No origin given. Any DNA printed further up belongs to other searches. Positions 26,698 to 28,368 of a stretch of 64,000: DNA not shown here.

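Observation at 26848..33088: Translationally coupled IclR / MttB-family / DMGDH-like / DddP-like operon: candidate methylated-osmolyte catabolic module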

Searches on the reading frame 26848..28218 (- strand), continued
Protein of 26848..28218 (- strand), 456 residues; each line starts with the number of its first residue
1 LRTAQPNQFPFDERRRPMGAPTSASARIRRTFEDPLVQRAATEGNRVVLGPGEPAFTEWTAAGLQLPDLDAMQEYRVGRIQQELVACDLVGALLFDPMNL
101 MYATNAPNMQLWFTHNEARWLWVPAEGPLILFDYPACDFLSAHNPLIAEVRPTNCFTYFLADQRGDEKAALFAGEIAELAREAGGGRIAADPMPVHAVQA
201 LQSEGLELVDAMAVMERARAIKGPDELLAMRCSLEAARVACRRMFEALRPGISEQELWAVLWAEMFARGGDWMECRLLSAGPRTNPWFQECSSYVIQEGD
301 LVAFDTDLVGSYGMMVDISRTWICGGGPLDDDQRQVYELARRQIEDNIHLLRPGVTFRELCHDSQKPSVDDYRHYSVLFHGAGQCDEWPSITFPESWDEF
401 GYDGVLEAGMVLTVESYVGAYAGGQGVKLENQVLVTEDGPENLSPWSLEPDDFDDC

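Call 83: get_annotated_region(hit=H12, flank=7000)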
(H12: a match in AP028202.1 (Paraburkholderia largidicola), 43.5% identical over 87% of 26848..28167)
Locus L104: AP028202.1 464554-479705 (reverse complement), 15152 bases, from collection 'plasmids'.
description: Paraburkholderia sp. F2 plasmid PPGUF2_p1 DNA, complete genome
organism: Paraburkholderia largidicola (NCBI taxid 3014751)
taxonomy: Bacteria; Pseudomonadota; Betaproteobacteria; Burkholderiales; Burkholderiaceae; Paraburkholderia; Paraburkholderia largidicola
host: -; source: Physopelta gutta,midgut,Midgut crypts of sting bug Physopelta gutta; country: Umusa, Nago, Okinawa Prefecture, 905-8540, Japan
typing (MOB-suite, as given by PLSDB): non-mobilizable
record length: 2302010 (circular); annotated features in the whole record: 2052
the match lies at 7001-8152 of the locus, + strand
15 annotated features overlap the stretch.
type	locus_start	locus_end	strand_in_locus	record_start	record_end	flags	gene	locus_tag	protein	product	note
CDS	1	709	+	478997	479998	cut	-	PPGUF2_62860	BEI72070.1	LysR family transcriptional regulator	-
CDS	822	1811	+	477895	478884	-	-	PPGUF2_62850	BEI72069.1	GlxA family transcriptional regulator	-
CDS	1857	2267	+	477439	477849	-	-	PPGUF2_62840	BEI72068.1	hypothetical protein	-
CDS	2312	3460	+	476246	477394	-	-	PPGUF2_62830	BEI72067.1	branched-chain amino acid ABC transporter substrate-binding protein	-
CDS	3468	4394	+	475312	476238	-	-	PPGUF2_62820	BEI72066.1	LysR substrate-binding domain-containing protein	-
CDS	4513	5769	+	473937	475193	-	-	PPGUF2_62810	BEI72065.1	aromatic ring-hydroxylating dioxygenase subunit alpha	-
CDS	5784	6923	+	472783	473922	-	-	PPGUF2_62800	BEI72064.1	hybrid-cluster NAD(P)-dependent oxidoreductase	-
CDS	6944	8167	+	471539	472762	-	-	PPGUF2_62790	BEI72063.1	Xaa-Pro peptidase family protein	-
CDS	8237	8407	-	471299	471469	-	-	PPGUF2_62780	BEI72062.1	hypothetical protein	-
CDS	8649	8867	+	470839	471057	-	-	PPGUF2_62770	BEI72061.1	hypothetical protein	-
CDS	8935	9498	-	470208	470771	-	-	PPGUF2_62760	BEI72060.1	hypothetical protein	-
CDS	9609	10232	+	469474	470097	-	-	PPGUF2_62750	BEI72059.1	glyoxalase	-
CDS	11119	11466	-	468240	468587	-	-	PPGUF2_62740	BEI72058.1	copper-binding protein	-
CDS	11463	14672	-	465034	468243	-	-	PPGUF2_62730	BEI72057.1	CusA/CzcA family heavy metal efflux RND transporter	-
CDS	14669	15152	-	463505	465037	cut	-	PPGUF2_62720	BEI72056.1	efflux RND transporter periplasmic adaptor subunit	-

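Call 91: search_protein_families(library=ncbifam, proteins=[L098:7920-9260:+, L100:7908-9254:+, L078:9935-11251:+, L075:10001-11230:+, L050:9887-11263:+, L085:9899-11266:+, L014:9935-11317:+, L099:7941-9167:+, L104:6944-8167:+, L055:9902-11245:+], max_evalue=1e-40)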
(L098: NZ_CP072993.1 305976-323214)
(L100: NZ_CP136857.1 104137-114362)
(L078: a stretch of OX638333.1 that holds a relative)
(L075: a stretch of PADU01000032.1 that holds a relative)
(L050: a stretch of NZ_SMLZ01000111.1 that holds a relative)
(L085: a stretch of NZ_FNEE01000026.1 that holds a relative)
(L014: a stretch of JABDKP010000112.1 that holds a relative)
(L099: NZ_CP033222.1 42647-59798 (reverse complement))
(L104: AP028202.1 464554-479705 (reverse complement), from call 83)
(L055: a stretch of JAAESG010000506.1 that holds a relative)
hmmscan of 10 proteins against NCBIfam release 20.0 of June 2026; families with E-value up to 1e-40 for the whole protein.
L098:7920-9260:+ (446 aa): 1 family
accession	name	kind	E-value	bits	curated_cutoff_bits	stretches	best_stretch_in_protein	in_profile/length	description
NF043017.1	DimsulpropLyDddP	equivalog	2.2e-262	870.4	600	1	3-444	2-443/443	dimethylsulfonioproprionate lyase DddP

L100:7908-9254:+ (448 aa): 1 family
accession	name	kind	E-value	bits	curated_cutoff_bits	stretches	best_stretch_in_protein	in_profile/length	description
NF043017.1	DimsulpropLyDddP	equivalog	2.3e-188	626.5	600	1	11-445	5-442/443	dimethylsulfonioproprionate lyase DddP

L078:9935-11251:+ (438 aa): 1 family
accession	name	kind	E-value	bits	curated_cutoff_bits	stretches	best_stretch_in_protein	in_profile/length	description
NF043017.1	DimsulpropLyDddP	equivalog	7.2e-182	605.1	600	1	16-436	18-442/443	dimethylsulfonioproprionate lyase DddP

L075:10001-11230:+ (410 aa): 1 family
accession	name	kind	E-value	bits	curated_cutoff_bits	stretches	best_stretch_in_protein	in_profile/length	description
NF043017.1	DimsulpropLyDddP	equivalog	4.1e-168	559.7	600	1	2-409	26-438/443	dimethylsulfonioproprionate lyase DddP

L050:9887-11263:+ (458 aa): 1 family
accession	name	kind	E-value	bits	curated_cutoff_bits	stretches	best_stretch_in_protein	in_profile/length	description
NF043017.1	DimsulpropLyDddP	equivalog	2.6e-152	507.7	600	1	42-454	26-443/443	dimethylsulfonioproprionate lyase DddP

L085:9899-11266:+ (455 aa): 1 family
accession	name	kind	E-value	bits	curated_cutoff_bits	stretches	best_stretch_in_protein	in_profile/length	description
NF043017.1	DimsulpropLyDddP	equivalog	4.3e-140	467.4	600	1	45-452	30-442/443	dimethylsulfonioproprionate lyase DddP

L014:9935-11317:+ (460 aa): 1 family
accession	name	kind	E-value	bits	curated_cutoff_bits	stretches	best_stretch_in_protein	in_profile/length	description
NF043017.1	DimsulpropLyDddP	equivalog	2.3e-134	448.5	600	1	42-454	24-437/443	dimethylsulfonioproprionate lyase DddP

L099:7941-9167:+ (408 aa): 1 family
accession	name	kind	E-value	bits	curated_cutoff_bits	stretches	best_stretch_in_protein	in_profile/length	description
NF043017.1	DimsulpropLyDddP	equivalog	2.4e-114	382.6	600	1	20-404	49-439/443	dimethylsulfonioproprionate lyase DddP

L104:6944-8167:+ (407 aa): 1 family
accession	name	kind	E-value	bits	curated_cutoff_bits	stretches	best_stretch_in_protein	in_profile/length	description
NF043017.1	DimsulpropLyDddP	equivalog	7.9e-118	394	600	1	19-403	50-439/443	dimethylsulfonioproprionate lyase DddP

L055:9902-11245:+ (447 aa): 1 family
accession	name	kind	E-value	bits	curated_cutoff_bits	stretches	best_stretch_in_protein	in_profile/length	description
NF043017.1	DimsulpropLyDddP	equivalog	7.5e-190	631.4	600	1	11-445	6-442/443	dimethylsulfonioproprionate lyase DddP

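Call 92: search_protein_families(library=pfam, proteins=[L050:4590-5477:-, L085:11271-12086:-], max_evalue=1)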
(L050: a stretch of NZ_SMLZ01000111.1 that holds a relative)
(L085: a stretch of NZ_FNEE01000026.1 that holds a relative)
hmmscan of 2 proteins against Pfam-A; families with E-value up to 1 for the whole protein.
L050:4590-5477:- (295 aa): 1 family
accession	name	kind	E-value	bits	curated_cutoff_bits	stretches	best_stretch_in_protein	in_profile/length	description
PF01636.29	APH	-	9.6e-08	32.5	23.2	1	20-213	3-211/239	Phosphotransferase enzyme family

L085:11271-12086:- (271 aa): 2 families
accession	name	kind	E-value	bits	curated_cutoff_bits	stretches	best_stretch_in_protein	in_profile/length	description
PF12974.12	Phosphonate-bd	-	1e-14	55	27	1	149-267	94-213/242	ABC transporter, phosphonate, periplasmic substrate-binding protein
PF08990.16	Docking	-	0.05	13.8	20.9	1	254-268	1-15/29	Erythronolide synthase docking domain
